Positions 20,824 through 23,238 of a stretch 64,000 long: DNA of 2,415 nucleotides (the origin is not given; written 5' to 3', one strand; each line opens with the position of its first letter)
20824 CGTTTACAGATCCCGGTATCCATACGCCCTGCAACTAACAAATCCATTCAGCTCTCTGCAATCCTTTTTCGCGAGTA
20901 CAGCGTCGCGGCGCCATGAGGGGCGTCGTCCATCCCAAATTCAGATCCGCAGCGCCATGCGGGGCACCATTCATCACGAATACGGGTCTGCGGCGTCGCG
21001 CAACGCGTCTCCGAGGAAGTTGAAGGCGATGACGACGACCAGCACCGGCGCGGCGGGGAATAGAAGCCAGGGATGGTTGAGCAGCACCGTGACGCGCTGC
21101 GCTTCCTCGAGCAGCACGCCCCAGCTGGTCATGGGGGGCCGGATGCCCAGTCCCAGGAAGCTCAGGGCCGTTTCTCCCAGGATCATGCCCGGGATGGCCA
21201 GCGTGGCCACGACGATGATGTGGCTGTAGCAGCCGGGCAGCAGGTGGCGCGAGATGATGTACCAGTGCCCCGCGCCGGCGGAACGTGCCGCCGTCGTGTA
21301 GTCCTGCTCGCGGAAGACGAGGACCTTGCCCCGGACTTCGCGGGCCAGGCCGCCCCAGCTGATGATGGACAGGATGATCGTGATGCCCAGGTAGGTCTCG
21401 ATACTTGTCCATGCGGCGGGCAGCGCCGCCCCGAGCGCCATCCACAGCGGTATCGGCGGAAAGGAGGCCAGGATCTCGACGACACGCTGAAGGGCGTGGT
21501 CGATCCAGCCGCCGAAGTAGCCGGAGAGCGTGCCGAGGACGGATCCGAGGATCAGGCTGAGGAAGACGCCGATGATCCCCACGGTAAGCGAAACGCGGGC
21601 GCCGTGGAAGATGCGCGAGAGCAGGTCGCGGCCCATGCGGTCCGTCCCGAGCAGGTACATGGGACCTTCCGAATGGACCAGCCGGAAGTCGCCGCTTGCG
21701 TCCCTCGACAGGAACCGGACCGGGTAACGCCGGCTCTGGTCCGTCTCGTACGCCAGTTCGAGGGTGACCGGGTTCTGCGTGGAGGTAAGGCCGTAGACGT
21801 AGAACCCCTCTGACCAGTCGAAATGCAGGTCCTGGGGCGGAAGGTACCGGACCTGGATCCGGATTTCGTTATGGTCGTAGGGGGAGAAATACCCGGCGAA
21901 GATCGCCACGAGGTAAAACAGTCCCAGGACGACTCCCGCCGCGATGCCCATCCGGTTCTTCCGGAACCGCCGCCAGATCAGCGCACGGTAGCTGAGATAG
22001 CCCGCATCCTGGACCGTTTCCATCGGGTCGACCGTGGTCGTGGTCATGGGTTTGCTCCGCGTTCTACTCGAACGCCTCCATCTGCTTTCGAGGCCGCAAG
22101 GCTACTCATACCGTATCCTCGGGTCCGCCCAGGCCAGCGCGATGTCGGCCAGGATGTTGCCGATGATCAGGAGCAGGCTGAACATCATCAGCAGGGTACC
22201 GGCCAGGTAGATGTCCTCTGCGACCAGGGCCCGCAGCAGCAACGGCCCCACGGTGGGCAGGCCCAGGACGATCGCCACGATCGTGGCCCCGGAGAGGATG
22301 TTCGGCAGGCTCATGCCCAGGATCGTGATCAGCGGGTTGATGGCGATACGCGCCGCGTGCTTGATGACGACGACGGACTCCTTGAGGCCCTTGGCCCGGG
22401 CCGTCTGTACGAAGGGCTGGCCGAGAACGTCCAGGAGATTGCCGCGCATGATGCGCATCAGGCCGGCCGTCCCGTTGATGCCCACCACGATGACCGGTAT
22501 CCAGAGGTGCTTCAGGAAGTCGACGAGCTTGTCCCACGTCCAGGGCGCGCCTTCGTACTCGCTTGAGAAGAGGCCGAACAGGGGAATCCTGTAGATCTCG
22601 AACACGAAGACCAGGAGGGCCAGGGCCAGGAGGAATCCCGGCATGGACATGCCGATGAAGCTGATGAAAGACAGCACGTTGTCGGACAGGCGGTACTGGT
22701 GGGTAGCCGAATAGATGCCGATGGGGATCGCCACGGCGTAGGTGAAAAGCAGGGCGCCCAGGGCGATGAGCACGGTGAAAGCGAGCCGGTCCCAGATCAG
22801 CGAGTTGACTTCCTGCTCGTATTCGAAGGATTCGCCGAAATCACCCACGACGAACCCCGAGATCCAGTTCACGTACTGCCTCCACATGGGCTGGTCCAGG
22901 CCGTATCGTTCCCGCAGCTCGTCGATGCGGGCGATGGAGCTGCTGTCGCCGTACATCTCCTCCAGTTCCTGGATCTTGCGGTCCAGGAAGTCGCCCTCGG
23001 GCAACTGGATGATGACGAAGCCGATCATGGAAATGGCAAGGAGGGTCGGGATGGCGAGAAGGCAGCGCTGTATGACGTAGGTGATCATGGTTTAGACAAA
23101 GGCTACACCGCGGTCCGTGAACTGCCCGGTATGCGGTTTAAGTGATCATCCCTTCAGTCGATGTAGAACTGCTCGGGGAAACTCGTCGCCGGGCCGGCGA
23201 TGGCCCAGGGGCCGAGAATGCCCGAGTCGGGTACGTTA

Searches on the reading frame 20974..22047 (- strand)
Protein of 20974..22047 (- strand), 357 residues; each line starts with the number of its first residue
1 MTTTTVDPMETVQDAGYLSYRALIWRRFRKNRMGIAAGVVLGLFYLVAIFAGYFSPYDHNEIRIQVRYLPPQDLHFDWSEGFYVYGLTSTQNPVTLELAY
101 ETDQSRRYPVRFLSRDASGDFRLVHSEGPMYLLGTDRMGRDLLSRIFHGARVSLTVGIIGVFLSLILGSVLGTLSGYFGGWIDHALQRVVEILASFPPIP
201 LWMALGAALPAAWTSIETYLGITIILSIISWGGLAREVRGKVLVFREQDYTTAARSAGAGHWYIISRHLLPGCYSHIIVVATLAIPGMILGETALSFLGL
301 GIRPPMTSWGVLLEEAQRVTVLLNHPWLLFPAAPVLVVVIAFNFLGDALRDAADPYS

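Call 11: search_protein_families(library=pfam, proteins=[window:20974-22047:-])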
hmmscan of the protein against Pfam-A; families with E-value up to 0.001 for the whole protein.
window:20974-22047:- (357 aa): 2 families
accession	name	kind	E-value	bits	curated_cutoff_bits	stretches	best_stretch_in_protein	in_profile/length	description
PF00528.27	BPD_transp_1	-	7.6e-28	97.9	26.4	1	168-355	1-180/184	Binding-protein-dependent transport system inner membrane component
PF12911.12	OppC_N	-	6.1e-15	55.3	23.9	1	19-71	1-53/53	N-terminal TM domain of oligopeptide transport permease C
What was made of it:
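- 20974..23088 (-): oppB-like (22102-23088) and oppC-like (20974-22047) permease genes downstream. BPD_transp_1, BPD_transp_1_N and OppC_N domains (call 11).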

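Call 44: find_encoding_contigs(protein=window:20974-22047:-, flank=5000, max_places=10)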
Protein window:20974-22047:- (357 aa): 4 contigs read that carry it; 2 places shown.
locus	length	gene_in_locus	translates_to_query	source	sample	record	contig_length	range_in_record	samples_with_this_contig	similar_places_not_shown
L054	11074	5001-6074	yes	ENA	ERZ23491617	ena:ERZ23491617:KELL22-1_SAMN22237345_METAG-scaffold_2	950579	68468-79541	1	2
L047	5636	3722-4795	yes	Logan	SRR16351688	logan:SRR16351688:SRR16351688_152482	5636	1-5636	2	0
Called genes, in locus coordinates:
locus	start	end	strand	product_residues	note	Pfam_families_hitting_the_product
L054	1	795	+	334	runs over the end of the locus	PF00005:ABC_tran, PF13304:AAA_21 (weak), PF08352:oligo_HPY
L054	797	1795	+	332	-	PF00005:ABC_tran, PF08352:oligo_HPY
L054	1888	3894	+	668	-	-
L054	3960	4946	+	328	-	PF19300:BPD_transp_1_N, PF00528:BPD_transp_1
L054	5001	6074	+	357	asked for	PF12911:OppC_N, PF00528:BPD_transp_1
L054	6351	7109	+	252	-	PF00106:adh_short, PF08659:KR, PF13561:adh_short_C2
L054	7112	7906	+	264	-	PF05721:PhyH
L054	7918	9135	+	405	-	PF02746:MR_MLE_N, PF13378:MR_MLE_C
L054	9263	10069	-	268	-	PF05721:PhyH (weak)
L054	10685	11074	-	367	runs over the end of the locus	PF08240:ADH_N, PF16912:Glu_dehyd_C (weak), PF00107:ADH_zinc_N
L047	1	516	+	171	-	?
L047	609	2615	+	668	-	-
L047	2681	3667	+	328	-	PF19300:BPD_transp_1_N, PF00528:BPD_transp_1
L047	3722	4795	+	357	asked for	PF12911:OppC_N, PF00528:BPD_transp_1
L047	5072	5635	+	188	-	?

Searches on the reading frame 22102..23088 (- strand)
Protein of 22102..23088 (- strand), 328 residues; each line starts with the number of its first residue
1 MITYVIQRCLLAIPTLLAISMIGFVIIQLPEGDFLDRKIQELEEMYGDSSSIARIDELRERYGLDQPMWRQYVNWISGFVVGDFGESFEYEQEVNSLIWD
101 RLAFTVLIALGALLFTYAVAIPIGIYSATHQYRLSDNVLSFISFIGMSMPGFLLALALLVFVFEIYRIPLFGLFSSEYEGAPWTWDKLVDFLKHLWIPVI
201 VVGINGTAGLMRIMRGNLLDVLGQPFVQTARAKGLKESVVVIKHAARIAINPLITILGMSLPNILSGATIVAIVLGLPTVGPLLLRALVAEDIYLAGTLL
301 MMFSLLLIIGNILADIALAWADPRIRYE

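Call 11: search_protein_families(library=pfam, proteins=[window:22102-23088:-])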
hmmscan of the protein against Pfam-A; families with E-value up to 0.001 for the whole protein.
window:22102-23088:- (328 aa): 2 families
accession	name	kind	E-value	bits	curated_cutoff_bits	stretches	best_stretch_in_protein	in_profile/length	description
PF00528.27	BPD_transp_1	-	6.4e-28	98.2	26.4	1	120-326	1-183/184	Binding-protein-dependent transport system inner membrane component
PF19300.4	BPD_transp_1_N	-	2.8e-09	37.6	23.8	1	1-107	1-112/114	Binding-prot-dependent transport system membrane comp, N-term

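Call 22: find_encoding_contigs(protein=window:22102-23088:-, flank=4000, max_places=10)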
Protein window:22102-23088:- (328 aa): 4 contigs read that carry it; 2 places shown.
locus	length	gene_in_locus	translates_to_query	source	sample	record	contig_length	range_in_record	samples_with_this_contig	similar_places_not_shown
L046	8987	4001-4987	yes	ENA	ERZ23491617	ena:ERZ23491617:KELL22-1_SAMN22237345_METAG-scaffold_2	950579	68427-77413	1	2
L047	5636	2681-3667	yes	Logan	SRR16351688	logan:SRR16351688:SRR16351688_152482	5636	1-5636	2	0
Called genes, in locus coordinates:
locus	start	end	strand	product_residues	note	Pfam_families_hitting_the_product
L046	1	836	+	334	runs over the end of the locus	PF00005:ABC_tran, PF13304:AAA_21 (weak), PF08352:oligo_HPY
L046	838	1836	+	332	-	PF00005:ABC_tran, PF08352:oligo_HPY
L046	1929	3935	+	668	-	-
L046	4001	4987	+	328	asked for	PF19300:BPD_transp_1_N, PF00528:BPD_transp_1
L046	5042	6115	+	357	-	PF12911:OppC_N, PF00528:BPD_transp_1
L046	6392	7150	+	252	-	PF00106:adh_short, PF08659:KR, PF13561:adh_short_C2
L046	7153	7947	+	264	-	PF05721:PhyH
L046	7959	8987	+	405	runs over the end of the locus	PF02746:MR_MLE_N, PF13378:MR_MLE_C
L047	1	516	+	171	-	?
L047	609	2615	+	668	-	-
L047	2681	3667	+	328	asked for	PF19300:BPD_transp_1_N, PF00528:BPD_transp_1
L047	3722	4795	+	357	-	PF12911:OppC_N, PF00528:BPD_transp_1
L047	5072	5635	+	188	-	?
